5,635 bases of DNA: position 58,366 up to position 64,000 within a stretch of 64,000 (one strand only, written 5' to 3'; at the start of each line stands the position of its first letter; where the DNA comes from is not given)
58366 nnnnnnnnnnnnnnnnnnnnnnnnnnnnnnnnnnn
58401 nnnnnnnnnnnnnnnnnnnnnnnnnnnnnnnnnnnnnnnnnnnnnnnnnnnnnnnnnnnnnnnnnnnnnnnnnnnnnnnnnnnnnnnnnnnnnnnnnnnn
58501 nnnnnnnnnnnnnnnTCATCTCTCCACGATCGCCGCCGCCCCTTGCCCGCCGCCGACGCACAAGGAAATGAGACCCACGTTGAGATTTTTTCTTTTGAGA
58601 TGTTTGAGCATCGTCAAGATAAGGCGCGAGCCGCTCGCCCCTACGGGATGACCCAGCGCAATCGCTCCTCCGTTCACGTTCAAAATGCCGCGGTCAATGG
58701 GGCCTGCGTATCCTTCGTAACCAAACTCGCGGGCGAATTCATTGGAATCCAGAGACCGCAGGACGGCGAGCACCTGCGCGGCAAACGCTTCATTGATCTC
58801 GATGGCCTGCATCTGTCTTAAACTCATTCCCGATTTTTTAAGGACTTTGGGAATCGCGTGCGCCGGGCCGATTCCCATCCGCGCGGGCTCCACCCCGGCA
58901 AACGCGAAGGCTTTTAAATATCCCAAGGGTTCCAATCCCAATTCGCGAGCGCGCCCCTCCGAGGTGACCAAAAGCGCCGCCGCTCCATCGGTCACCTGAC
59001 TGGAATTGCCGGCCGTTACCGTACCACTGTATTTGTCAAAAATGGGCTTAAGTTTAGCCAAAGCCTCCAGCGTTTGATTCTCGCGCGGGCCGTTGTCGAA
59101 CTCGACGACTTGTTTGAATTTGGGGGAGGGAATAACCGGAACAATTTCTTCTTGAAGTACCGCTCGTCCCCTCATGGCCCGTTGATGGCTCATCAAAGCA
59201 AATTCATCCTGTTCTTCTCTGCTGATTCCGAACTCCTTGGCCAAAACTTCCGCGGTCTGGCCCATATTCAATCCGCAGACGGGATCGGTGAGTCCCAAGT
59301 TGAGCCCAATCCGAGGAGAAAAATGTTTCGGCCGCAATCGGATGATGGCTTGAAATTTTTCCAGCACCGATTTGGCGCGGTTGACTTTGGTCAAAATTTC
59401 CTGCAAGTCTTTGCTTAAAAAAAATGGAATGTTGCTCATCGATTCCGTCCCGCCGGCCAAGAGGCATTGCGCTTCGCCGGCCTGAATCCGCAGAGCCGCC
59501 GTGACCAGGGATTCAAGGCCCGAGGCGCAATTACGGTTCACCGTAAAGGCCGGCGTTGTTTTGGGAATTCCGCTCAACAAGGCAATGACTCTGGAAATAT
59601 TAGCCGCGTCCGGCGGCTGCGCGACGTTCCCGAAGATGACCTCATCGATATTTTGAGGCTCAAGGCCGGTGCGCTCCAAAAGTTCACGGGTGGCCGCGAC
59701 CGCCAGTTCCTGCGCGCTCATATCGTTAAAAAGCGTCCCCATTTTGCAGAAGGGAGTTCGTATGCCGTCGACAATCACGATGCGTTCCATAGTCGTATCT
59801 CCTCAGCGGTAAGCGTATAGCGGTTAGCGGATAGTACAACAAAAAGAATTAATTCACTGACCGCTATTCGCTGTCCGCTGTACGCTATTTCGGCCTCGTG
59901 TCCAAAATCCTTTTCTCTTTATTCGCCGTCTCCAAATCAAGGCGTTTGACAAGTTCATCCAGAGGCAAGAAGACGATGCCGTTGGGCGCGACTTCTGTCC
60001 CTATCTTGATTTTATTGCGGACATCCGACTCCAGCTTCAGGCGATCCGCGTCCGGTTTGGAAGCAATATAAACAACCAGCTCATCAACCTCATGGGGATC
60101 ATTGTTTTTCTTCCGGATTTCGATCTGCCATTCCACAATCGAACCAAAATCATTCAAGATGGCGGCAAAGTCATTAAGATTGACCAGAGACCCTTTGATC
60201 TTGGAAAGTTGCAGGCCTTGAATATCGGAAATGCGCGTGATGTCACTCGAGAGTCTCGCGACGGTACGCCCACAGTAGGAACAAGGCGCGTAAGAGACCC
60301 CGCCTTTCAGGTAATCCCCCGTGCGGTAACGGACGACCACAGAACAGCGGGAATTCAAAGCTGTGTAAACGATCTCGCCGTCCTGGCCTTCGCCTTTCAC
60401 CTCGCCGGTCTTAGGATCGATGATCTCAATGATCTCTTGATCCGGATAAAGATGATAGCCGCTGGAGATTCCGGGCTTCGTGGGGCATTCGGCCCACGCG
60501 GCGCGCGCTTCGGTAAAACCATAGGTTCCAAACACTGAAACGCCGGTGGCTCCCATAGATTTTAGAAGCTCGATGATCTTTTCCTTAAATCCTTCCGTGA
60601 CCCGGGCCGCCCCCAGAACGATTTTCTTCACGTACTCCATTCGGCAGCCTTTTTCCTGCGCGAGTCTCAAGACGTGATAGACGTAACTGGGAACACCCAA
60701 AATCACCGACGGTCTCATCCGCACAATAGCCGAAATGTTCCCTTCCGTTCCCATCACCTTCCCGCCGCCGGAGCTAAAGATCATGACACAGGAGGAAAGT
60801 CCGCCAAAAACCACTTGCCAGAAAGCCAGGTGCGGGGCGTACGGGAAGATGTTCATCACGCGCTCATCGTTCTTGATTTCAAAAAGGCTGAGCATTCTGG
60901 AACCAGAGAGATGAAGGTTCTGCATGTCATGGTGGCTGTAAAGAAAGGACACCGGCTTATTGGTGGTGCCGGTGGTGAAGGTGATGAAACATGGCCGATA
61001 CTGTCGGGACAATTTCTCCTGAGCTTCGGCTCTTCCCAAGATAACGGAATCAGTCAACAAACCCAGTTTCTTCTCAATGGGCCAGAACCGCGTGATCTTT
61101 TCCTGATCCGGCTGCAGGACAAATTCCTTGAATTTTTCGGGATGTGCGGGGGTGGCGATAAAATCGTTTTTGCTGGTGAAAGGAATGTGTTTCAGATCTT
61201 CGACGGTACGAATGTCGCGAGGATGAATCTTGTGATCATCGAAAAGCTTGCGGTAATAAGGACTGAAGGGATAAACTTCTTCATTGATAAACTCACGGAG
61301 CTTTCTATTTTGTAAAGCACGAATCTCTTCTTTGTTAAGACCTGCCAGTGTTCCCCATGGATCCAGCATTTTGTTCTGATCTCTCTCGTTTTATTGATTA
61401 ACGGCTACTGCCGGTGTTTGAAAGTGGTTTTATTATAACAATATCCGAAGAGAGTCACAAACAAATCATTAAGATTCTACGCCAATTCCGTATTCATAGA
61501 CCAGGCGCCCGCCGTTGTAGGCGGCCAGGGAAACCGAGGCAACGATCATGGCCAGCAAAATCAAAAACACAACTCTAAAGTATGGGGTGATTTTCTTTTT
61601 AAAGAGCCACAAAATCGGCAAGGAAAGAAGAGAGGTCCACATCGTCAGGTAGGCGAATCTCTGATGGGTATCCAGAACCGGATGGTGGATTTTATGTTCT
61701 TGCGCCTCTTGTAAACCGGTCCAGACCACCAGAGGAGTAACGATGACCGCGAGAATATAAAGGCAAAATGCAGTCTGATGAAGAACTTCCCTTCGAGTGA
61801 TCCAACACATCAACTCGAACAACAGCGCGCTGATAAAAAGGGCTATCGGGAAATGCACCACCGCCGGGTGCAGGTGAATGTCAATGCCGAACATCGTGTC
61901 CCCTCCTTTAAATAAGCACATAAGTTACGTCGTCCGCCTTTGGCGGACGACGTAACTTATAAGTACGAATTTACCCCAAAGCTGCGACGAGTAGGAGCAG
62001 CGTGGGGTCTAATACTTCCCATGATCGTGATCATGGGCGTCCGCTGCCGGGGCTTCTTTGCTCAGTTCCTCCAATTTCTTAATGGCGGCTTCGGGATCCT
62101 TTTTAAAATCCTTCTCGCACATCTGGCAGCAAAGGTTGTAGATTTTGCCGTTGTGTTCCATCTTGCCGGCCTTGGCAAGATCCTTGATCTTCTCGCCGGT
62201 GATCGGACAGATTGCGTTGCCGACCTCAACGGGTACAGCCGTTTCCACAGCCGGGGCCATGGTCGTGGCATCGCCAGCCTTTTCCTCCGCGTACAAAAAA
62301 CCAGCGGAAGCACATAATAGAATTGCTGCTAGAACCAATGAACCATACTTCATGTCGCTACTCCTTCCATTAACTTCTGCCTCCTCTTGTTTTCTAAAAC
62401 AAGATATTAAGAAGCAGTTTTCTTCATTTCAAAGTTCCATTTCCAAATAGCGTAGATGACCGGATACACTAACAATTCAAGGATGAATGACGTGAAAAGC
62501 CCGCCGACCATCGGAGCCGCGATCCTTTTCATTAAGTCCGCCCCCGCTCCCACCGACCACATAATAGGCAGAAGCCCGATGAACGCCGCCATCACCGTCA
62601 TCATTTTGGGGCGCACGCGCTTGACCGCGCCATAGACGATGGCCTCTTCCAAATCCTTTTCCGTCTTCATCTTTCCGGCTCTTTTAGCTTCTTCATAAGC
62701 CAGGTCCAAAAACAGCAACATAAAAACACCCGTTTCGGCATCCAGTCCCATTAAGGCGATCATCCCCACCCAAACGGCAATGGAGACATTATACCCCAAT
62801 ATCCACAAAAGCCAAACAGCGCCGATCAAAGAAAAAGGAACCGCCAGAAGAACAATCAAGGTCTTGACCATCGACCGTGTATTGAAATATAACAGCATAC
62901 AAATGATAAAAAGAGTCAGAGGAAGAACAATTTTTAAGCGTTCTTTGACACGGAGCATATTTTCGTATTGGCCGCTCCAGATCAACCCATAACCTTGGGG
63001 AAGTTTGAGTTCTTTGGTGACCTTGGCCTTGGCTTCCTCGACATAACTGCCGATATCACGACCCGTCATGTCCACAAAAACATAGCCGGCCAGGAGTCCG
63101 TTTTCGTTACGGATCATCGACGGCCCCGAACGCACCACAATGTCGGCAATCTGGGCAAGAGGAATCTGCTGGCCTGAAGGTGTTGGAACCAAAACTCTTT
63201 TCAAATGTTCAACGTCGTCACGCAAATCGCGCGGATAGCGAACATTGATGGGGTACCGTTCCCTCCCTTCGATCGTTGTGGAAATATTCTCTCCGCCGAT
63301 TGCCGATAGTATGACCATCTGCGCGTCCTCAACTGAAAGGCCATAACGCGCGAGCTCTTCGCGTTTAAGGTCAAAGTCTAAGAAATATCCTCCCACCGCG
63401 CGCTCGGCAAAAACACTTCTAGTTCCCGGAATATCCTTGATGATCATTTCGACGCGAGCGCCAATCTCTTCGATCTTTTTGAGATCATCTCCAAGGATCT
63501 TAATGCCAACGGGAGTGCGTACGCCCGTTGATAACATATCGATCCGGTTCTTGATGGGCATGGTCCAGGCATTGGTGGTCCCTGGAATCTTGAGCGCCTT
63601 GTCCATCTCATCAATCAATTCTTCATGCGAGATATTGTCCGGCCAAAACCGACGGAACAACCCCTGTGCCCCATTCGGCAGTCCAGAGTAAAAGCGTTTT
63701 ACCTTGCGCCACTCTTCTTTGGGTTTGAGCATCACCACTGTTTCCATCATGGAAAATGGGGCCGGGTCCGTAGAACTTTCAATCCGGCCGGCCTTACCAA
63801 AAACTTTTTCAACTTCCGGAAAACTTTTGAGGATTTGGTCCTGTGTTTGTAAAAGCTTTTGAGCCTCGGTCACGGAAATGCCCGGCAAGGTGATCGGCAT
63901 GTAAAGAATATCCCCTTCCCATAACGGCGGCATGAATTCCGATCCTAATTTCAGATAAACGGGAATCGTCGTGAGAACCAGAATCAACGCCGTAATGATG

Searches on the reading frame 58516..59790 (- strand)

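Call 56: search_protein_families(library=pfam, proteins=[window:58516-59790:-])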
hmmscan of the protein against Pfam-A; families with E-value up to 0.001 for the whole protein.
window:58516-59790:- (424 aa): 3 families
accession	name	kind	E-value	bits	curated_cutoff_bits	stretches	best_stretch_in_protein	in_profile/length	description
PF00108.29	Thiolase_N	-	3.5e-73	246.6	26.4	1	4-278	1-259/260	Thiolase, N-terminal domain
PF02803.24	Thiolase_C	-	1.2e-43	148.1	27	1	287-424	2-123/123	Thiolase, C-terminal domain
PF00109.32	ketoacyl-synt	-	1.4e-06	28.5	20.8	1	79-141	165-227/252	Beta-ketoacyl synthase, N-terminal domain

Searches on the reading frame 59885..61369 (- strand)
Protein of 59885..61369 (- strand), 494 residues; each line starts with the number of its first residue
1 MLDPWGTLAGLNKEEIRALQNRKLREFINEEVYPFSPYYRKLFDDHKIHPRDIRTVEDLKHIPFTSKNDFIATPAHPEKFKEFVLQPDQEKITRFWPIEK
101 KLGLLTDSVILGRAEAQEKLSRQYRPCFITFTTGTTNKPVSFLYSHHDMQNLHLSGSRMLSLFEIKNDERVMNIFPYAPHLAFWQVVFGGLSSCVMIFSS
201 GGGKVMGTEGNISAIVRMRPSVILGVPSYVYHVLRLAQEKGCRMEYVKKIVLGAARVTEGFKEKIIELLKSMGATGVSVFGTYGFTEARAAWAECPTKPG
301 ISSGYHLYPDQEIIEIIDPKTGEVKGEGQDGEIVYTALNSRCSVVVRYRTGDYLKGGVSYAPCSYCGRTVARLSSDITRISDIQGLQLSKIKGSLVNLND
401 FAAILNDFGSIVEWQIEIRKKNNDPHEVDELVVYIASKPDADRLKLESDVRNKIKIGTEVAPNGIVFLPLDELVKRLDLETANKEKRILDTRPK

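Call 56: search_protein_families(library=pfam, proteins=[window:59885-61369:-])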
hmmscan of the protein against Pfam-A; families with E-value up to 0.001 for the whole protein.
window:59885-61369:- (494 aa): 1 family
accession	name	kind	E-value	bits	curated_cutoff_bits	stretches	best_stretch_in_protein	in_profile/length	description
PF00501.34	AMP-binding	-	1.2e-15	57.7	29.9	1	114-335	152-374/384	AMP-binding enzyme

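Call 77: find_encoding_contigs(protein=window:59885-61369:-, flank=10000, max_places=4)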
Protein window:59885-61369:- (494 aa): 3 contigs read that carry it; 2 places shown.
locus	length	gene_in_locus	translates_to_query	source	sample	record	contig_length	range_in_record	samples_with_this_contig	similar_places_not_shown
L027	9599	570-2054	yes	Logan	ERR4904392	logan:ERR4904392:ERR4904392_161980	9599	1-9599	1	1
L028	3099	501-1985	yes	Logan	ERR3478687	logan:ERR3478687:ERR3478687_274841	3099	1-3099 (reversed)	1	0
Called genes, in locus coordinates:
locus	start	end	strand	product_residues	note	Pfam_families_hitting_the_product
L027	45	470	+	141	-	PF09990:DUF2231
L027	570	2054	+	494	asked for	PF00501:AMP-binding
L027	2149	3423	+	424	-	PF00108:Thiolase_N, PF00109:ketoacyl-synt (faint), PF02803:Thiolase_C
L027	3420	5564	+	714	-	PF00378:ECH_1, PF16113:ECH_2, PF02737:3HCDH_N, PF00725:3HCDH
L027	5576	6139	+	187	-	PF01789:PsbP, PF18933:PsbP_2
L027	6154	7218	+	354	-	PF09445:Methyltransf_15 (faint), PF05958:tRNA_U5-meth_tr, PF03602:Cons_hypoth95 (weak), PF13847:Methyltransf_31 (weak)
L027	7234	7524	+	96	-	-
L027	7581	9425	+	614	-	PF02771:Acyl-CoA_dh_N, PF02770:Acyl-CoA_dh_M, PF11794:HpaB_N (faint), PF00441:Acyl-CoA_dh_1, PF08028:Acyl-CoA_dh_2 (faint), PF21343:ACAD9-ACADV_C, PF21263:Acyl-CoA-dh_C (weak)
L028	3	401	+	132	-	?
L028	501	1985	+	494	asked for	PF00501:AMP-binding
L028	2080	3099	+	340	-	?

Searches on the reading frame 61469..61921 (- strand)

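Call 56: search_protein_families(library=pfam, proteins=[window:61469-61921:-])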
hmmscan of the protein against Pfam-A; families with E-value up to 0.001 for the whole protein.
window:61469-61921:- (150 aa): 1 family
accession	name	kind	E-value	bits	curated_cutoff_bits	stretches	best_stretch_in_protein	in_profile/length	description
PF09990.14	DUF2231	-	2.4e-16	60.5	26.4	1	17-149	4-138/139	Predicted membrane protein (DUF2231)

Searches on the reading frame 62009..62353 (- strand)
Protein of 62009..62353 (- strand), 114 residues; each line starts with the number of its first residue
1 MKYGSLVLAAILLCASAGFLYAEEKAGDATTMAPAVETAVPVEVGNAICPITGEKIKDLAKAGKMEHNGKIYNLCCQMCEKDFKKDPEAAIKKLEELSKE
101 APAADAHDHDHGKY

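Call 56: search_protein_families(library=pfam, proteins=[window:62009-62353:-])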
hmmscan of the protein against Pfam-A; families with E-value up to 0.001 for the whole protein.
window:62009-62353:- (114 aa): 2 families
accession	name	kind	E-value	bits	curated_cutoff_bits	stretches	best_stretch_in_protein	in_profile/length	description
PF08394.17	Arc_trans_TRASH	-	0.00063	20.2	27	1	69-85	21-37/43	Archaeal TRASH domain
PF24273.1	TRASH_HVO_1752_C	-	0.00082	19.9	27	0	66-85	19-38/47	HVO_1752, C-terminal TRASH domain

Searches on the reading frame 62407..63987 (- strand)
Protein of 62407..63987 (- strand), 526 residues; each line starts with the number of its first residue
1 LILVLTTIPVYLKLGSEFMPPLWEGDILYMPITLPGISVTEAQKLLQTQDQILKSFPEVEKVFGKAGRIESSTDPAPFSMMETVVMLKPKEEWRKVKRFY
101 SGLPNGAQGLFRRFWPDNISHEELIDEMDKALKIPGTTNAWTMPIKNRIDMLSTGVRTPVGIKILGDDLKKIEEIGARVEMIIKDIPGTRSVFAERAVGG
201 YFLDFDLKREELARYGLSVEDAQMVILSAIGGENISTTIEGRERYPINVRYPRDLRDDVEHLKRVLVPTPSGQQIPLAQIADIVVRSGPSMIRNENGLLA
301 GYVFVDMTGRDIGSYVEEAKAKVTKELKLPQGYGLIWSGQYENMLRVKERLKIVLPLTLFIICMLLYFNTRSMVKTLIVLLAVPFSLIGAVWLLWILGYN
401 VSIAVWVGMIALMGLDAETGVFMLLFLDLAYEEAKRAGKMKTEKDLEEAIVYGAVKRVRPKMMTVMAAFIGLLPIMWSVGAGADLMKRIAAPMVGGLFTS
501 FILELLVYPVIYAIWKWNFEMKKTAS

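Call 56: search_protein_families(library=pfam, proteins=[window:62407-63987:-])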
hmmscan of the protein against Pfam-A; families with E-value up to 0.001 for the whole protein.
window:62407-63987:- (526 aa): 1 family
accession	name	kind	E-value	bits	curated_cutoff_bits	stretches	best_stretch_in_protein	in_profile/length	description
PF00873.25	ACR_tran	-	2.3e-95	320.7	28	2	119-514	631-1019/1021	AcrB/AcrD/AcrF family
